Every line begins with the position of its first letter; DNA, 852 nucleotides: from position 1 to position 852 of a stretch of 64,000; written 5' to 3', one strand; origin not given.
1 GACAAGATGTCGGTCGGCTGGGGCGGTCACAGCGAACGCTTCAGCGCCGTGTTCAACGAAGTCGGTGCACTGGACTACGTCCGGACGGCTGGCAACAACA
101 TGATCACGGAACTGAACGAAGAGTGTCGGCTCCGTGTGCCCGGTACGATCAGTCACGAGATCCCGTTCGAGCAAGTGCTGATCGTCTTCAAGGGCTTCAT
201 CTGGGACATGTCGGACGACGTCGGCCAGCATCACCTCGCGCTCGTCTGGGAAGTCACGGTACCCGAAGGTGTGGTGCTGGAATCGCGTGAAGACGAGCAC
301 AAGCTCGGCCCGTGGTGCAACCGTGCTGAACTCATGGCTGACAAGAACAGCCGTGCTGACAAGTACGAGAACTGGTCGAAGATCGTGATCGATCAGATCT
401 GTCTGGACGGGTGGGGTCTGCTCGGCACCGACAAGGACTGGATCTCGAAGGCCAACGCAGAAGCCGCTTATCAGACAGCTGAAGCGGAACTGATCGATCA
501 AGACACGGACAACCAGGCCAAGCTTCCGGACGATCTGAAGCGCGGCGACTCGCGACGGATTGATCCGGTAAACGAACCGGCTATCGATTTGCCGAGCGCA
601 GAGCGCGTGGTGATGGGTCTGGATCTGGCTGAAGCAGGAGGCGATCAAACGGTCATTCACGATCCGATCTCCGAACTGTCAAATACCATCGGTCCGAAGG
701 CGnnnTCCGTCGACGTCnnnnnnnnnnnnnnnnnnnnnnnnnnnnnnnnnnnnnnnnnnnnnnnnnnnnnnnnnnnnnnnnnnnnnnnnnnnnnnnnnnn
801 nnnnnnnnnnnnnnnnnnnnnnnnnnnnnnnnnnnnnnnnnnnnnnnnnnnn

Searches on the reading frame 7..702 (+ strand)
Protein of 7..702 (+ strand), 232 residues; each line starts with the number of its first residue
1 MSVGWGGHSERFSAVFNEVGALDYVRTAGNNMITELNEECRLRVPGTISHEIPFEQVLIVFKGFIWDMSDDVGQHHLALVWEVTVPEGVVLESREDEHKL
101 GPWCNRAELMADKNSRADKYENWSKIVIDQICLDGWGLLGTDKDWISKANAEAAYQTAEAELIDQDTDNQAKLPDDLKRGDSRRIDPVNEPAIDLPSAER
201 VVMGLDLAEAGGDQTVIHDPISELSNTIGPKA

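Call 45: search_protein_families(library=pfam, alignment_id=A3, max_evalue=0.001)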
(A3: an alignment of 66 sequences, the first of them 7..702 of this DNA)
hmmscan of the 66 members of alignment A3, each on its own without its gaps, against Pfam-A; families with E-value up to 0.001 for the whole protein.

A. member 1, window:7-702:+ (232 aa): 0 families

B. families by the number of members that match (of 66 scanned): 22 families
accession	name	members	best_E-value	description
PF00160.26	Pro_isomerase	1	2.8e-48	Cyclophilin type peptidyl-prolyl cis-trans isomerase/CLD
PF08719.17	NADAR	1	3.2e-36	NADAR domain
PF24027.1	DUF7338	1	2.8e-32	Family of unknown function (DUF7338)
PF22769.1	DCD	1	3.1e-32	dCTP deaminase-like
PF24240.1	DUF7448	1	1.1e-26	Domain of unknown function (DUF7448)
PF01145.31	Band_7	1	3.1e-26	SPFH domain / Band 7 family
PF00112.29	Peptidase_C1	1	1.6e-22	Papain family cysteine protease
PF03895.21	YadA_anchor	1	4.6e-16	YadA-like membrane anchor domain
PF25620.1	PhiKZ_MCP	1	2e-13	Bacteriophage PhiKZ major capsid protein gp120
PF05662.19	YadA_stalk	1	2.5e-11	Coiled stalk of trimeric autotransporter adhesin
PF20034.4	Peptidase_S80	1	1.3e-10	Peptidase S80 family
PF12694.12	cpYpsA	1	3.4e-10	Circularly permutated YpsA SLOG family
PF00176.29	SNF2-rel_dom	1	4.7e-09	SNF2-related domain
PF01368.27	DHH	1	3.2e-06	DHH family, N-terminal domain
PF13529.12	Peptidase_C39_2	1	7.9e-06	Peptidase_C39 like family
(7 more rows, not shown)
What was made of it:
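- The window is phiKZ-like (PhiKZ_MCP and Peptidase_S80, call 45).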

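Call 46: search_protein_families(library=phrogs, alignment_id=A3, max_evalue=0.00001)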
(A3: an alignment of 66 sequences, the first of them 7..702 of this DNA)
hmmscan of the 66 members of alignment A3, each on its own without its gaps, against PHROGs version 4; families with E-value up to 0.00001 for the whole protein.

A. member 1, window:7-702:+ (232 aa): 1 family
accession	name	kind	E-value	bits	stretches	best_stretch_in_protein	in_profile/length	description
phrog_8902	-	unknown function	9.5e-24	85.2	1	2-131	111-233/238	-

B. families by the number of members that match (of 66 scanned): 32 families (the first 25 are shown)
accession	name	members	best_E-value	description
phrog_3573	-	2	7.4e-162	-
phrog_7449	-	2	1.4e-44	-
phrog_26864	-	2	8.2e-23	-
phrog_8147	-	2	1e-09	tail fiber protein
phrog_62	-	1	4.4e-95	DNA helicase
phrog_4771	-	1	1.1e-61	DHH phosphoesterase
phrog_1663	-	1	6.8e-60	dCTP deaminase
phrog_10774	-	1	7.9e-59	-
phrog_200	-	1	7.3e-46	lipoprotein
phrog_2650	-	1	7.2e-43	-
phrog_13483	-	1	1.6e-40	-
phrog_1017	-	1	4.3e-37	-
phrog_2259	-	1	4.7e-33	Rnase H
phrog_2613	-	1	3.2e-31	-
phrog_8902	-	1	9.5e-24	-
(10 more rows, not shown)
